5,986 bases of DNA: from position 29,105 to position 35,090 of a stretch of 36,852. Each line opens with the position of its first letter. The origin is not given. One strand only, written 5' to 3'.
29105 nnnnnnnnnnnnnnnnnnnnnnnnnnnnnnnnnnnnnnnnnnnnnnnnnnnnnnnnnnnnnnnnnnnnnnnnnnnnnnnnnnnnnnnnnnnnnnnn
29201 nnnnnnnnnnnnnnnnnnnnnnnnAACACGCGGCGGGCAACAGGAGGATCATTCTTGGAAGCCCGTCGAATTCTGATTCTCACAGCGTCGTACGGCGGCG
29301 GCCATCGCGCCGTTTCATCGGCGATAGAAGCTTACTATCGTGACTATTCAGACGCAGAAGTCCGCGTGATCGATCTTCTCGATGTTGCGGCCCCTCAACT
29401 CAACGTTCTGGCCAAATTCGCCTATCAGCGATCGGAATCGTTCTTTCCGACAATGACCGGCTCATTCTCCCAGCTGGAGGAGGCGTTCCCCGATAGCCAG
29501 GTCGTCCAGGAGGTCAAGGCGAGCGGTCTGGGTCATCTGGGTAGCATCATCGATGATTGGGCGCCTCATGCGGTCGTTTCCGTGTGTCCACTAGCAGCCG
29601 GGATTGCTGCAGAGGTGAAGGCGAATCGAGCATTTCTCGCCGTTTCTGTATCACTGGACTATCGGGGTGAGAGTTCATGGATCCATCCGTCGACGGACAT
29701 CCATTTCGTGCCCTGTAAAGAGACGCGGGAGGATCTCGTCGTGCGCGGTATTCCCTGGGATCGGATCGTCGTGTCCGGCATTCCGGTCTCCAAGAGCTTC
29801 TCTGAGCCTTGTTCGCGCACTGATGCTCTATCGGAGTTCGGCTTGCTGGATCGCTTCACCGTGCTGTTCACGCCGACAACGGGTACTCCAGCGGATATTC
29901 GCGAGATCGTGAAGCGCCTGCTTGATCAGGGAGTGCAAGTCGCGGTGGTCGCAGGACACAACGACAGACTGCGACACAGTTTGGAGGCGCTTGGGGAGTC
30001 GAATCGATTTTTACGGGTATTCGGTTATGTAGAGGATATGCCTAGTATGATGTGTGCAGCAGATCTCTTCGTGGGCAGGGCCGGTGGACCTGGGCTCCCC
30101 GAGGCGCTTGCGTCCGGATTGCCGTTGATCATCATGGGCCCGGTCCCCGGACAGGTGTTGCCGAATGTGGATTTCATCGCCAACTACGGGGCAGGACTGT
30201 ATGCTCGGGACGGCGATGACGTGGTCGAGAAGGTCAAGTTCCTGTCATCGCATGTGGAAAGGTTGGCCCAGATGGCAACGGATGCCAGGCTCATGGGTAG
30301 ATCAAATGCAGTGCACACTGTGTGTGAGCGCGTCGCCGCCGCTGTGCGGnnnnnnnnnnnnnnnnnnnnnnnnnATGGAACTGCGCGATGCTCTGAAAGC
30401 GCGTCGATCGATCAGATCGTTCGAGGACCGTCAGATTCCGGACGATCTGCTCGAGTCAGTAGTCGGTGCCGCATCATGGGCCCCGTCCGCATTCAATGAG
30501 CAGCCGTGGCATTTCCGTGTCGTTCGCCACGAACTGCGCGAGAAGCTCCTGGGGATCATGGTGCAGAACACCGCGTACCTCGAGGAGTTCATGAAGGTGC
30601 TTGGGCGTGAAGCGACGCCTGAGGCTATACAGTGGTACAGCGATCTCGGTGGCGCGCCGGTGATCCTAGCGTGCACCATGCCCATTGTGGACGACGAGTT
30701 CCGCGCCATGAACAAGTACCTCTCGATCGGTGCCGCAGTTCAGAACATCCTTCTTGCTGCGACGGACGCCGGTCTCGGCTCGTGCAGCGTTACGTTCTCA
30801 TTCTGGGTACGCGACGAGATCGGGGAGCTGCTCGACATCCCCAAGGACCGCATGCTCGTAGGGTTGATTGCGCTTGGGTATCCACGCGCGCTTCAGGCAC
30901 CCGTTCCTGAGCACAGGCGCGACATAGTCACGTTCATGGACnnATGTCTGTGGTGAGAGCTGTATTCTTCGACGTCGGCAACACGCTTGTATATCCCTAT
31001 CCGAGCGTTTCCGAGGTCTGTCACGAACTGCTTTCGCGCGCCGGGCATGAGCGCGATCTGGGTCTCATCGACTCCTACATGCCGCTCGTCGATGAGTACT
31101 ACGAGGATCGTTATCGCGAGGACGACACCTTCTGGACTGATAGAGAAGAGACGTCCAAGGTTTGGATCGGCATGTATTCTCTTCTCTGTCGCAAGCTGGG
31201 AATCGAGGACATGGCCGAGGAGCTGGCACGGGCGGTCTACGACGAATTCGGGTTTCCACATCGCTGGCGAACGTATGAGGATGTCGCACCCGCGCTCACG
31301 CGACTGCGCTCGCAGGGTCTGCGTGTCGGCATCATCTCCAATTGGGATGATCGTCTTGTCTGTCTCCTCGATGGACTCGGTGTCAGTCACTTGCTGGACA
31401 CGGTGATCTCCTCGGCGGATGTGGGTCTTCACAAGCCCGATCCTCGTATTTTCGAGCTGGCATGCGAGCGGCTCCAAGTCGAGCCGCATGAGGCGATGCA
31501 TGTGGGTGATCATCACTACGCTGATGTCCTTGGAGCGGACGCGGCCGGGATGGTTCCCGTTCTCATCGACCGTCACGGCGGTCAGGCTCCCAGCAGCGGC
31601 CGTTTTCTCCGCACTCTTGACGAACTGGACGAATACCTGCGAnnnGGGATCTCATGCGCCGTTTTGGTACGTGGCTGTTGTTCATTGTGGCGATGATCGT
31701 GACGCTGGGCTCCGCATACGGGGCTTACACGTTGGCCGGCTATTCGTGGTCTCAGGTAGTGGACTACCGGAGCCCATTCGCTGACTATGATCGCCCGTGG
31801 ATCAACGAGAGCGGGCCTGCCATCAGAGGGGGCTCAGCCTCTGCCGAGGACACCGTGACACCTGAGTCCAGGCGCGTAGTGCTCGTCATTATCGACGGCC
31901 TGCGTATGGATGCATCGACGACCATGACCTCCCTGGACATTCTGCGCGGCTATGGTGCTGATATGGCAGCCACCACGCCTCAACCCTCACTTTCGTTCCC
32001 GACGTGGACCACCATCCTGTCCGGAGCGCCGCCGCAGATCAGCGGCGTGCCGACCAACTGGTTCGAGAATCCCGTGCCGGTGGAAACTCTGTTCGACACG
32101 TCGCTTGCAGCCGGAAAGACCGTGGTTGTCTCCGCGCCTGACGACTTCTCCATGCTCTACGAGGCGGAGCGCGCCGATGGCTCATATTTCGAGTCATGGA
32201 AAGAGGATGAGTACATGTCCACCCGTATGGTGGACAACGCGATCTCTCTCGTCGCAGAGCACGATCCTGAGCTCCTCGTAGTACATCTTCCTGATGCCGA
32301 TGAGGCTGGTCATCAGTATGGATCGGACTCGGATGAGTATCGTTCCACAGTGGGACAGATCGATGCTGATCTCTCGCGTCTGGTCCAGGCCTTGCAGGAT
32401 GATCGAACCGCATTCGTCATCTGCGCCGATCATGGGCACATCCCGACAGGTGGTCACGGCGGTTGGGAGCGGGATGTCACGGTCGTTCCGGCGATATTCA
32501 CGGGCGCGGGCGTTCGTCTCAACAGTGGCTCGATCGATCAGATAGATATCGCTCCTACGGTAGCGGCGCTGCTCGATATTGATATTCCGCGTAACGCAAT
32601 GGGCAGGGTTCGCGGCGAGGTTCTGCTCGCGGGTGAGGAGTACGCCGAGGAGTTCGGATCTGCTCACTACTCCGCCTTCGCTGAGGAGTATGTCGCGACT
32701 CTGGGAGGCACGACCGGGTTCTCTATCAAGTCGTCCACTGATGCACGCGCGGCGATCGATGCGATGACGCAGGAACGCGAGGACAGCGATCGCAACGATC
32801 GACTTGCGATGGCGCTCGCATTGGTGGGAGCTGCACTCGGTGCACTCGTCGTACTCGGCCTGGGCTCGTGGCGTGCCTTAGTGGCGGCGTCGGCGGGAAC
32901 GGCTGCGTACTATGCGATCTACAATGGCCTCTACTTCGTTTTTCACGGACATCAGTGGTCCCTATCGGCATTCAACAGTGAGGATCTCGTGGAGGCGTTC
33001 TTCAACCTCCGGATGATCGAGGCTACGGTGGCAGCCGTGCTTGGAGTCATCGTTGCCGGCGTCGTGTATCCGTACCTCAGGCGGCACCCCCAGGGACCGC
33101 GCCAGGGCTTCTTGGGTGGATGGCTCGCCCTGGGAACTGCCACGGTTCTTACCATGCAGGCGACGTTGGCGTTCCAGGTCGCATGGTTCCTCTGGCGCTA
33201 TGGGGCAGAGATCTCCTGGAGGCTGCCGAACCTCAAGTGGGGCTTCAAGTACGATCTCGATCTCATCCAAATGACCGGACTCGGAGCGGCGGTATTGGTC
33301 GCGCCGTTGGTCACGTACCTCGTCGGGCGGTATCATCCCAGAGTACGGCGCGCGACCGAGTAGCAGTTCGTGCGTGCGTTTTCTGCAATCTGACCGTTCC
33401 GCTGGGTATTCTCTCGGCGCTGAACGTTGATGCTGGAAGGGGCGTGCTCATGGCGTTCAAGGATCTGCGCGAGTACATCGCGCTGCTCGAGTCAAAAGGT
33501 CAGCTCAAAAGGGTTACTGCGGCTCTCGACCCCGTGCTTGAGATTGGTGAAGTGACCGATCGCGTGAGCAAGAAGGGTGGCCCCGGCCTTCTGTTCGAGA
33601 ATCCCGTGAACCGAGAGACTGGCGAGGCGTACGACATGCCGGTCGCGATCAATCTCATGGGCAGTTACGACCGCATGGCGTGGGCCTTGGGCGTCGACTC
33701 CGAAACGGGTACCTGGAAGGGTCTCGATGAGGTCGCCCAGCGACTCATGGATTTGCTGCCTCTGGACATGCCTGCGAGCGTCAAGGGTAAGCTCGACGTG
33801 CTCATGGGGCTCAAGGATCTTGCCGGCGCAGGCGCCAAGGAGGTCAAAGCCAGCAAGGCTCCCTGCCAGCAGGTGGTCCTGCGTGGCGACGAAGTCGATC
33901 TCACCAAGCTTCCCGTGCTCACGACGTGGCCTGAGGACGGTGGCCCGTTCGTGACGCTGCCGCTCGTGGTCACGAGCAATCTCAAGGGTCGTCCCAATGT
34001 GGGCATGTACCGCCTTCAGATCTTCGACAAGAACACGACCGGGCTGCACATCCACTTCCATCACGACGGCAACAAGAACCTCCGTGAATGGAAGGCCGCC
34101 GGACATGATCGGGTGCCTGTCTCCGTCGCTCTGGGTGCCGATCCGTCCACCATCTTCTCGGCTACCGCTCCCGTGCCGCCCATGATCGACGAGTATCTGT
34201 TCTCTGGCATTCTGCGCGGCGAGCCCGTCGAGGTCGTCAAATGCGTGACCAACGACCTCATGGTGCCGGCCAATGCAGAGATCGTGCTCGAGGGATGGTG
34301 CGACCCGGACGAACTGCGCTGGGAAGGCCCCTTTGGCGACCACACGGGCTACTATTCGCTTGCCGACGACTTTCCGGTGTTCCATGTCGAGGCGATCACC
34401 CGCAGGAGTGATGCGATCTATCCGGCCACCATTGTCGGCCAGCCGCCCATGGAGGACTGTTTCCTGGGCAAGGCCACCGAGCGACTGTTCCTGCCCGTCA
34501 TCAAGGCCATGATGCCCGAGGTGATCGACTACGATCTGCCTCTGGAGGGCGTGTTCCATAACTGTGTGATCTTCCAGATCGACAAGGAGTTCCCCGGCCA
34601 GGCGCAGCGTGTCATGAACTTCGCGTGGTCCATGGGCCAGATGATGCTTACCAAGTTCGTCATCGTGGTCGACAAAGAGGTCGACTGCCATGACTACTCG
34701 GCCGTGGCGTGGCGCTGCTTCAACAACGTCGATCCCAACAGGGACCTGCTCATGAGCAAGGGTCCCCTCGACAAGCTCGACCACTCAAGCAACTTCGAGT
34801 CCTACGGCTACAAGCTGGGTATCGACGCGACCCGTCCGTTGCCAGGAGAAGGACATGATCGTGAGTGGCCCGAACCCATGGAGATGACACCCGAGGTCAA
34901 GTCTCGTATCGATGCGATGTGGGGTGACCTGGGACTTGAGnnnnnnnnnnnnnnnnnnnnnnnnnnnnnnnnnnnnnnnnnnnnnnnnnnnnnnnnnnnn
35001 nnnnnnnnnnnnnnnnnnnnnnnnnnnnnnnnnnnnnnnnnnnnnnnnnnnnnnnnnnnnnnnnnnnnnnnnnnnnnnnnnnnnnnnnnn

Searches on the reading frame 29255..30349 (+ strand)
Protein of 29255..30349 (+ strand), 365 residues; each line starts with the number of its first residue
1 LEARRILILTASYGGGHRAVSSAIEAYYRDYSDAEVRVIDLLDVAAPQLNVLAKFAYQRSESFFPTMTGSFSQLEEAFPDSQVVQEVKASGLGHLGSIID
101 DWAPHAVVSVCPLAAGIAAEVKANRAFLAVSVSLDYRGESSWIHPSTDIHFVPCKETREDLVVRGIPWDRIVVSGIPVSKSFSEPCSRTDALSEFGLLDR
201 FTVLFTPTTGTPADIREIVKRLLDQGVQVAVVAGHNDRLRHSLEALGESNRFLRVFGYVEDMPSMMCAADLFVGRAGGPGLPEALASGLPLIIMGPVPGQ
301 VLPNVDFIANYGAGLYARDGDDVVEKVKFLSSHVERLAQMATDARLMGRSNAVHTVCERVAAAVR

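Call 3: search_protein_families(library=pfam, proteins=[window:29255-30349:+], max_evalue=0.01)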
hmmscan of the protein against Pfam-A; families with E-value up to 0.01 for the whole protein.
window:29255-30349:+ (365 aa): 5 families
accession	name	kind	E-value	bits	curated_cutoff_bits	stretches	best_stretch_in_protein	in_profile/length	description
PF06925.17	MGDG_synth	-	5.5e-18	66.1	25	1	17-178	1-169/169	Monogalactosyldiacylglycerol (MGDG) synthase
PF04101.22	Glyco_tran_28_C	-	1.9e-08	35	22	1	220-353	23-163/166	Glycosyltransferase family 28 C-terminal domain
PF02350.25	Epimerase_2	-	6.9e-06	25.6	30.6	1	147-357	123-343/347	UDP-N-acetylglucosamine 2-epimerase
PF13692.12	Glyco_trans_1_4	-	5.1e-05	24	27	1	217-299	23-110/142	Glycosyl transferases group 1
PF00534.26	Glycos_transf_1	-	0.0024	17.8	26.4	1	220-345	38-170/172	Glycosyl transferases group 1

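Call 6: search_protein_families(library=ncbifam, proteins=[window:29255-30349:+], max_evalue=0.001)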
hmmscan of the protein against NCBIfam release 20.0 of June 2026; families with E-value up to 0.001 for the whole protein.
window:29255-30349:+ (365 aa): 3 families
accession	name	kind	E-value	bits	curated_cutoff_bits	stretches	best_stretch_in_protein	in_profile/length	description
NF010135.0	PRK13609.1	equivalog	1.2e-53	182.5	500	1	4-360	5-365/388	diglucosyl diacylglycerol synthase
NF010134.0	PRK13608.1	equivalog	9.8e-38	130.2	557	1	3-358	5-363/391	diglucosyl diacylglycerol synthase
TIGR01133.1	murG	equivalog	8.6e-10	38.1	250.25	1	215-358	202-351/353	undecaprenyldiphospho-muramoylpentapeptide beta-N-acetylglucosaminyltransferase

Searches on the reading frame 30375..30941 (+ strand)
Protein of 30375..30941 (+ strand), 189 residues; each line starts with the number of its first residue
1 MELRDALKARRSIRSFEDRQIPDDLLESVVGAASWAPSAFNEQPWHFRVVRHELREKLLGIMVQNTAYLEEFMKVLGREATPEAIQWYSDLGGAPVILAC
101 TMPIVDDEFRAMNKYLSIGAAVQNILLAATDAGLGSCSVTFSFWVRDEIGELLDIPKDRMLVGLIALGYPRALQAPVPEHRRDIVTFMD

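Call 7: search_protein_families(library=pfam, proteins=[window:30375-30941:+], max_evalue=0.001)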
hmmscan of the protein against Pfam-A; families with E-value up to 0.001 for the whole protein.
window:30375-30941:+ (189 aa): 2 families
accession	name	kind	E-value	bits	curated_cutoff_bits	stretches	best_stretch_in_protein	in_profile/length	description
PF00881.29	Nitroreductase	-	8.4e-31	107.8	23.5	1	7-169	1-167/167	Nitroreductase family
PF14512.11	TM1586_NiRdase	-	3.3e-14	53.5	27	1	28-52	162-186/215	Putative TM nitroreductase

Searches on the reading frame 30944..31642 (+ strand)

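Call 7: search_protein_families(library=pfam, proteins=[window:30944-31642:+], max_evalue=0.001)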
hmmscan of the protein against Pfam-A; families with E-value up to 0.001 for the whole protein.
window:30944-31642:+ (233 aa): 3 families
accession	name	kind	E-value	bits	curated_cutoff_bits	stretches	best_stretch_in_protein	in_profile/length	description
PF00702.32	Hydrolase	-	4.4e-27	96.1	26.4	1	4-202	1-191/191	haloacid dehalogenase-like hydrolase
PF13419.12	HAD_2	-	3.2e-19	70.2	23.8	1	84-203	51-173/178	Haloacid dehalogenase-like hydrolase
PF13242.12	Hydrolase_like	-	2.3e-08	34.3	22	1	163-209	3-49/75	HAD-hyrolase-like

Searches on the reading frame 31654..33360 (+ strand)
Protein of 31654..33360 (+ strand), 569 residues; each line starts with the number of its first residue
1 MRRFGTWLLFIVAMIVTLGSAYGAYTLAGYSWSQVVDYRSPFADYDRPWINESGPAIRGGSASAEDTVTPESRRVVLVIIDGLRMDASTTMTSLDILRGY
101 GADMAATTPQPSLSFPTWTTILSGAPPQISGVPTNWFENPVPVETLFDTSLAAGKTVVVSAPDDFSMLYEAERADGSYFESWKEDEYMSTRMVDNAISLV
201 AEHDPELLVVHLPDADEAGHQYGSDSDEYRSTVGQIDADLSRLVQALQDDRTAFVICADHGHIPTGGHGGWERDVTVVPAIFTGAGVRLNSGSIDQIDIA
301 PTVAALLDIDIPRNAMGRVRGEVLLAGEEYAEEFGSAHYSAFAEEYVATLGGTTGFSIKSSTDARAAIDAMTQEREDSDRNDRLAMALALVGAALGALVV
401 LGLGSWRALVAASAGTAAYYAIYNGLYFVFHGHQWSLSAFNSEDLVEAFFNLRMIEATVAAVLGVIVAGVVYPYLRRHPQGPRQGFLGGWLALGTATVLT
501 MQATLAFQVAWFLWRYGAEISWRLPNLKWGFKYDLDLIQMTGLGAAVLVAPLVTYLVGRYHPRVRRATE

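Call 7: search_protein_families(library=pfam, proteins=[window:31654-33360:+], max_evalue=0.001)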
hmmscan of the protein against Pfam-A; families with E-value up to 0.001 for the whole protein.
window:31654-33360:+ (569 aa): 4 families
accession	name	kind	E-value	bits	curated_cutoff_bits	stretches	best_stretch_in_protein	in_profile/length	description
PF01663.27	Phosphodiest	-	2.6e-19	70.5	23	1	75-265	1-224/342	Type I phosphodiesterase / nucleotide pyrophosphatase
PF01676.23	Metalloenzyme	-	8.4e-12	45.6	24.3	1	181-308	122-249/252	Metalloenzyme superfamily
PF00884.28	Sulfatase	-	5e-06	26.5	25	1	184-309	141-301/301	Sulfatase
PF08665.17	PglZ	-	2.4e-05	24.8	25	0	203-263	112-173/179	PglZ domain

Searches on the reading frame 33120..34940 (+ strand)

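Call 7: search_protein_families(library=pfam, proteins=[window:33120-34940:+], max_evalue=0.001)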
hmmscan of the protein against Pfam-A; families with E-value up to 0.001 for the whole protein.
window:33120-34940:+ (607 aa): 3 families
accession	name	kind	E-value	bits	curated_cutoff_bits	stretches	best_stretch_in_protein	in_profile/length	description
PF01977.22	UbiD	-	6.2e-85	284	23.3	1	240-442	1-206/206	3-octaprenyl-4-hydroxybenzoate carboxy-lyase Rift-related domain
PF20696.2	UbiD_C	-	9.5e-43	145.7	24.2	1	447-570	1-127/127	3-octaprenyl-4-hydroxybenzoate carboxy-lyase C-terminal domain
PF20695.2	UbiD_N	-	1.3e-23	83.3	24.3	1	120-196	1-69/78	3-octaprenyl-4-hydroxybenzoate carboxy-lyase N-terminal domain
